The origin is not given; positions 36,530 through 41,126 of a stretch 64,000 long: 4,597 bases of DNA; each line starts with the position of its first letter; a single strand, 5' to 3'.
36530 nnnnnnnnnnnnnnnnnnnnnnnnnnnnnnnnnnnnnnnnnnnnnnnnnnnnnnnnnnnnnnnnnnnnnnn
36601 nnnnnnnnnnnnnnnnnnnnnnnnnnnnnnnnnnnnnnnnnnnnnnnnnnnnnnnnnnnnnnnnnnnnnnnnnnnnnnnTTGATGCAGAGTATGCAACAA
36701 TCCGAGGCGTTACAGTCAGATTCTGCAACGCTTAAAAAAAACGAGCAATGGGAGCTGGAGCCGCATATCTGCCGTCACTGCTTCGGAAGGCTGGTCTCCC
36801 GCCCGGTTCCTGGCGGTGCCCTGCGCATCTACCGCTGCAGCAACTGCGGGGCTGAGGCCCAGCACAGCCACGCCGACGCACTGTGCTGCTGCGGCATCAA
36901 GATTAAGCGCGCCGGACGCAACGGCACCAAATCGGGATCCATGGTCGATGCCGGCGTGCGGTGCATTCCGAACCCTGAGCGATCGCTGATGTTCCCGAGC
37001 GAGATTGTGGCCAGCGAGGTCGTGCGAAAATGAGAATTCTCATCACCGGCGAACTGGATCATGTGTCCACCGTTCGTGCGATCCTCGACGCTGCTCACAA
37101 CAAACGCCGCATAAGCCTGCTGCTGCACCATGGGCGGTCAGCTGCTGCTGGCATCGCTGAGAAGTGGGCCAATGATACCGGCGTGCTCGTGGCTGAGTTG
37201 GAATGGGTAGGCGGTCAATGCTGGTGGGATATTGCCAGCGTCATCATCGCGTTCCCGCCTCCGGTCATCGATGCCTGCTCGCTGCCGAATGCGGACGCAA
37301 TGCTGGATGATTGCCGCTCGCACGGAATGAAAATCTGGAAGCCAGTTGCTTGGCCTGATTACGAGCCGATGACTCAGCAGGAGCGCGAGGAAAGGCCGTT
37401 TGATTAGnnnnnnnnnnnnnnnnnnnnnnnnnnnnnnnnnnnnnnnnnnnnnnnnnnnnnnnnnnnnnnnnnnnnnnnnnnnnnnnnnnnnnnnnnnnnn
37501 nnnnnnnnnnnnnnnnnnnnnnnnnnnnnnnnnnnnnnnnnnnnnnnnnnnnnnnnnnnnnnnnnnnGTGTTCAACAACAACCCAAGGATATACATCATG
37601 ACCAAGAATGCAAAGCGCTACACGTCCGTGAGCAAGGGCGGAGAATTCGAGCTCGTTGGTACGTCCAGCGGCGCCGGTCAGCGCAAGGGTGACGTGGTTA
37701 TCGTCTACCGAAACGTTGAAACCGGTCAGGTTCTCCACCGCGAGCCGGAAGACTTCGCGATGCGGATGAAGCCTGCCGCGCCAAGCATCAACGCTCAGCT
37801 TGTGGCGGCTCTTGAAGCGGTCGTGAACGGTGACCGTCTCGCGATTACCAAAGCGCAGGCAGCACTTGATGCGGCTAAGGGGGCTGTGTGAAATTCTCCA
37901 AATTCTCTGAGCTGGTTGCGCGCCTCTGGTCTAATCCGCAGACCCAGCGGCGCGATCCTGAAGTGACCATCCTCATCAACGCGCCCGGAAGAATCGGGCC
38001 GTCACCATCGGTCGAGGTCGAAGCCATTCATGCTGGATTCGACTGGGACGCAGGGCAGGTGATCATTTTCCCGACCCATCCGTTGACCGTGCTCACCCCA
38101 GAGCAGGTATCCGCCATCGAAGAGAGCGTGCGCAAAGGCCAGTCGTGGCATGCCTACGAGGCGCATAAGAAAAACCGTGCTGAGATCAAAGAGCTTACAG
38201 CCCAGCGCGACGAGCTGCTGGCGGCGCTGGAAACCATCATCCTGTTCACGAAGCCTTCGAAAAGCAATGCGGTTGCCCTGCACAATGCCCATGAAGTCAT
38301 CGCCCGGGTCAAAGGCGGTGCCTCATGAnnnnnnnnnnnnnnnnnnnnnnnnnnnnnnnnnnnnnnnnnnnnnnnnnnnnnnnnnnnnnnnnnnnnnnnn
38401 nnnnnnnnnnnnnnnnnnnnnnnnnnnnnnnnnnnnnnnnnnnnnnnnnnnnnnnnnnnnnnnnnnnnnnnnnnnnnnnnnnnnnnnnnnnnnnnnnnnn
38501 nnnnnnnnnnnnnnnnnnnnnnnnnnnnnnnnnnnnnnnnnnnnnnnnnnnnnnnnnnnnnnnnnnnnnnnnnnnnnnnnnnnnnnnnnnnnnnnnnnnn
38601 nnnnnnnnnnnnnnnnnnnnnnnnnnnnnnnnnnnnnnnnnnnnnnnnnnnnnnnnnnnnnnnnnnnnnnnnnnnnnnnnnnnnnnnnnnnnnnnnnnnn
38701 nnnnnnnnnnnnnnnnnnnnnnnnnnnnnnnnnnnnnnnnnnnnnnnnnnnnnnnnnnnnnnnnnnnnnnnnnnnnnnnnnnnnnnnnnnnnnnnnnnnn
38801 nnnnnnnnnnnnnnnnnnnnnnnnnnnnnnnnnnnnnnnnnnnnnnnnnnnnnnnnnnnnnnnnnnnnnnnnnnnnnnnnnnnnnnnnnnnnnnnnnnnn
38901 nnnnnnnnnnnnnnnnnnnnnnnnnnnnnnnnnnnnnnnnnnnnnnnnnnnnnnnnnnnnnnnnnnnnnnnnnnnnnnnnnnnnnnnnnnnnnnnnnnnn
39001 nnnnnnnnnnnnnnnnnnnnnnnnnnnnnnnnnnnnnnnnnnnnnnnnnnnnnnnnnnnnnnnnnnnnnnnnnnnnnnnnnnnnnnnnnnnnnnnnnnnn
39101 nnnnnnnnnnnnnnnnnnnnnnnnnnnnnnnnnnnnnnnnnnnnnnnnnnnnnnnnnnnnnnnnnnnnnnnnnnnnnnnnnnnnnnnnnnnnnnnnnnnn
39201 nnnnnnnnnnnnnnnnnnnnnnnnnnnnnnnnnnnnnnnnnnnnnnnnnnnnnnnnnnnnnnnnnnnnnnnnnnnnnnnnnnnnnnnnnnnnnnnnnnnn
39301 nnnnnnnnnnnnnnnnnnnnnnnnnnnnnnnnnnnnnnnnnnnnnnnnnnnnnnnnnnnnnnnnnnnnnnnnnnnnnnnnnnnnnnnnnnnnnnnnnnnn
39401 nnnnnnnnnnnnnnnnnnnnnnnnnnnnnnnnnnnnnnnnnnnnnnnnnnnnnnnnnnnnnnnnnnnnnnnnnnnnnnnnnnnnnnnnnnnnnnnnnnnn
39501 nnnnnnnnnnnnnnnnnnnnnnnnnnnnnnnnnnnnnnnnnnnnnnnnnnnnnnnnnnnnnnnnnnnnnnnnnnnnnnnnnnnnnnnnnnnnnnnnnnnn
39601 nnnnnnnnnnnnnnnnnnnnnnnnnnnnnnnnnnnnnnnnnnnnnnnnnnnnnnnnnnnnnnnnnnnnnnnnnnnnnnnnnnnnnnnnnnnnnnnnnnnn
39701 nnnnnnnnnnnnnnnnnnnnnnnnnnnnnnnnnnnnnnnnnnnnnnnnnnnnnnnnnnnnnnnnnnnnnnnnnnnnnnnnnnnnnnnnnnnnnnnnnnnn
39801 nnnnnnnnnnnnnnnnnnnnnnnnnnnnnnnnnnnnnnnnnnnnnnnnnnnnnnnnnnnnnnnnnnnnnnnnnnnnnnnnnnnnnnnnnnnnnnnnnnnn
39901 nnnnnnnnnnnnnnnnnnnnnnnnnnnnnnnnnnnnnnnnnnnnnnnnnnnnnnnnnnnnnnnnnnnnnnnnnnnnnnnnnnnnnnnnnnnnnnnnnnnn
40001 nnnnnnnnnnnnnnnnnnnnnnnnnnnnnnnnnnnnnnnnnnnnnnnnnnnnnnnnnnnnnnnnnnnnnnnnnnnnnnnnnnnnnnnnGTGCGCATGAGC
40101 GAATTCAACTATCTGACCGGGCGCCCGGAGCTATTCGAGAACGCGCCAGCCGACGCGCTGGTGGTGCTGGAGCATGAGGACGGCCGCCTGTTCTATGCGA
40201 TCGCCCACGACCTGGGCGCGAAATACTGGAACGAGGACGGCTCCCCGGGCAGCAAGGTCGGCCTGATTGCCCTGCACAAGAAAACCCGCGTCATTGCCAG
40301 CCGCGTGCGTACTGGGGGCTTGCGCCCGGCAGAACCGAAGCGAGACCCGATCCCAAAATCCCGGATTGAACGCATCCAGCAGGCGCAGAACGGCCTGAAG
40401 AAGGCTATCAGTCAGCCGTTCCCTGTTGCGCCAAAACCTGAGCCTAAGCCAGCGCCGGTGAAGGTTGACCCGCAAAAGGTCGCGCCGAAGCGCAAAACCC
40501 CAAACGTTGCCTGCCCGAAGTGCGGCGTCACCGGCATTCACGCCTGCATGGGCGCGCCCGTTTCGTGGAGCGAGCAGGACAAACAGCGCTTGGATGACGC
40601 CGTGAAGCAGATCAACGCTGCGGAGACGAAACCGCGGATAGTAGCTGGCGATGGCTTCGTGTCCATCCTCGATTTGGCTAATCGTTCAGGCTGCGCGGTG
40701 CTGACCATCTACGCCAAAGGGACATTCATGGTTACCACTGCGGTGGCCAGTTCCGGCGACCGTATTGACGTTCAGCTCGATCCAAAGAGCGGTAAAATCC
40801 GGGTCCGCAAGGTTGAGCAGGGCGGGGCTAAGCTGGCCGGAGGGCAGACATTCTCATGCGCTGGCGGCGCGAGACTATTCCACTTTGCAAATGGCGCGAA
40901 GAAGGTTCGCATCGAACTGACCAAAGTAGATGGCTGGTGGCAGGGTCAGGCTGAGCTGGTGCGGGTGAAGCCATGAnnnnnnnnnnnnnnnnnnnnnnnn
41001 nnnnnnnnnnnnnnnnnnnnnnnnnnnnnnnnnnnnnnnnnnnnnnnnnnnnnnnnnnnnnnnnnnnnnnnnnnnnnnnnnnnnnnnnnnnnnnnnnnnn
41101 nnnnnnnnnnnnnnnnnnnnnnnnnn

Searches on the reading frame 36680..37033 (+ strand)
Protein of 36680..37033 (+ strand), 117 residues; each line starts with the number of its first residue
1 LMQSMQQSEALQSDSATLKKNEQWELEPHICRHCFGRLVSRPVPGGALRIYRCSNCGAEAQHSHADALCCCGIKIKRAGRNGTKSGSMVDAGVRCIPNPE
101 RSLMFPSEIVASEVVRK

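Call 10: search_protein_families(library=pfam, proteins=[window:36680-37033:+], max_evalue=0.01)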
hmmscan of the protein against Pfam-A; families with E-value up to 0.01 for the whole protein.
window:36680-37033:+ (117 aa): 0 families

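Call 11: search_protein_families(library=phrogs, proteins=[window:36680-37033:+], max_evalue=0.001)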
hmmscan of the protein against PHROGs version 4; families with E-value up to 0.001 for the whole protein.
window:36680-37033:+ (117 aa): 0 families

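Call 84: search_protein_families(library=ncbifam, proteins=[window:36680-37030:+], max_evalue=0.01)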
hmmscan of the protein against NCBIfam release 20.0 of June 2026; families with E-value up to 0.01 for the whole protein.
window:36680-37030:+ (117 aa): 1 family
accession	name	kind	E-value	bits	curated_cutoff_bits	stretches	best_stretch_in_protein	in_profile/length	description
NF003058.0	PRK03976.1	equivalog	0.0098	15.8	87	0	22-59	30-63/91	50S ribosomal protein L37ae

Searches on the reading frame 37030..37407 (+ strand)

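Call 10: search_protein_families(library=pfam, proteins=[window:37030-37407:+], max_evalue=0.01)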
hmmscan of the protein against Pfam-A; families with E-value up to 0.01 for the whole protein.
window:37030-37407:+ (125 aa): 1 family
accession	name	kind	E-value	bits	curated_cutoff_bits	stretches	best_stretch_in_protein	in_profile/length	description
PF10686.14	YAcAr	-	3.2e-06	27.3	28.2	1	1-54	1-56/66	YspA, cpYpsA-related SLOG family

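Call 11: search_protein_families(library=phrogs, proteins=[window:37030-37407:+], max_evalue=0.001)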
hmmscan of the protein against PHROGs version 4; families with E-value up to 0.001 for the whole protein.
window:37030-37407:+ (125 aa): 0 families

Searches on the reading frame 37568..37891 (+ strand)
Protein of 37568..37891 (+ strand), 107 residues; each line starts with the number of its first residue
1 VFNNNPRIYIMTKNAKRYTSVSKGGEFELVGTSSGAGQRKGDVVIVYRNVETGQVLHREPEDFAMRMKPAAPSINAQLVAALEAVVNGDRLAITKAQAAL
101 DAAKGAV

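Call 10: search_protein_families(library=pfam, proteins=[window:37568-37891:+], max_evalue=0.01)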
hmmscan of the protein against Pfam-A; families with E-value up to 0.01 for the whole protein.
window:37568-37891:+ (107 aa): 0 families

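Call 11: search_protein_families(library=phrogs, proteins=[window:37568-37891:+], max_evalue=0.001)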
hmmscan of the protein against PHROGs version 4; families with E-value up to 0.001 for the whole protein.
window:37568-37891:+ (107 aa): 2 families
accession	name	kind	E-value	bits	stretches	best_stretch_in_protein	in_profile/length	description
phrog_12584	-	unknown function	1.8e-12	48.5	1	13-68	95-151/168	-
phrog_24036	-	unknown function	0.00016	22.7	1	13-71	7-64/145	-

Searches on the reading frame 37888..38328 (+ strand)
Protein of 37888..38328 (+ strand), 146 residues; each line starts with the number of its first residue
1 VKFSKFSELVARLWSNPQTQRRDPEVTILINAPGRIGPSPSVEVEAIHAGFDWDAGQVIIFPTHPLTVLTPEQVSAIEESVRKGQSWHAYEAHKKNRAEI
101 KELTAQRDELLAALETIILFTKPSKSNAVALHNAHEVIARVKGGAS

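Call 10: search_protein_families(library=pfam, proteins=[window:37888-38328:+], max_evalue=0.01)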
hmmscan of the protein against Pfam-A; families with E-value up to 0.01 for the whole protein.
window:37888-38328:+ (146 aa): 0 families

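Call 11: search_protein_families(library=phrogs, proteins=[window:37888-38328:+], max_evalue=0.001)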
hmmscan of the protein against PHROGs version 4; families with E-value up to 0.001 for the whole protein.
window:37888-38328:+ (146 aa): 3 families
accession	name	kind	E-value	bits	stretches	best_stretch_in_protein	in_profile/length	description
phrog_6026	-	unknown function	2.1e-38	132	1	1-109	1-116/121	-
phrog_28084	-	unknown function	1.4e-09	38.6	1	63-145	143-227/385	-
phrog_33620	-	unknown function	8.9e-05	23.7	1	36-96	30-89/110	-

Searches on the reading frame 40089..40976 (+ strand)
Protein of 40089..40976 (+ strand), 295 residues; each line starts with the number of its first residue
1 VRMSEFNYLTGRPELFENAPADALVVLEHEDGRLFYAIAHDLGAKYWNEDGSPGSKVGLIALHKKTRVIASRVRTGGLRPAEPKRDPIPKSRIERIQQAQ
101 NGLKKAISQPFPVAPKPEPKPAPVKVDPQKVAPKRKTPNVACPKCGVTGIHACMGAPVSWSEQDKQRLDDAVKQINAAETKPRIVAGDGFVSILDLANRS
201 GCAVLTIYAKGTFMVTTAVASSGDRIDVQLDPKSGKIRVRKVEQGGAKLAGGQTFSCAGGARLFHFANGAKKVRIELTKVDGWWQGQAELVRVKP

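Call 10: search_protein_families(library=pfam, proteins=[window:40089-40976:+], max_evalue=0.01)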
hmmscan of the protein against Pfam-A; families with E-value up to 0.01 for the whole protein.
window:40089-40976:+ (295 aa): 0 families

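Call 11: search_protein_families(library=phrogs, proteins=[window:40089-40976:+], max_evalue=0.001)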
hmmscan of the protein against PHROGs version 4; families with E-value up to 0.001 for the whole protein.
window:40089-40976:+ (295 aa): 2 families
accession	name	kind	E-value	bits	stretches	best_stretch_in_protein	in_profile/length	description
phrog_3828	-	unknown function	9.3e-14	52.5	1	17-200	17-165/261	-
phrog_17934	-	unknown function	4e-08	34.6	1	214-287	33-102/109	-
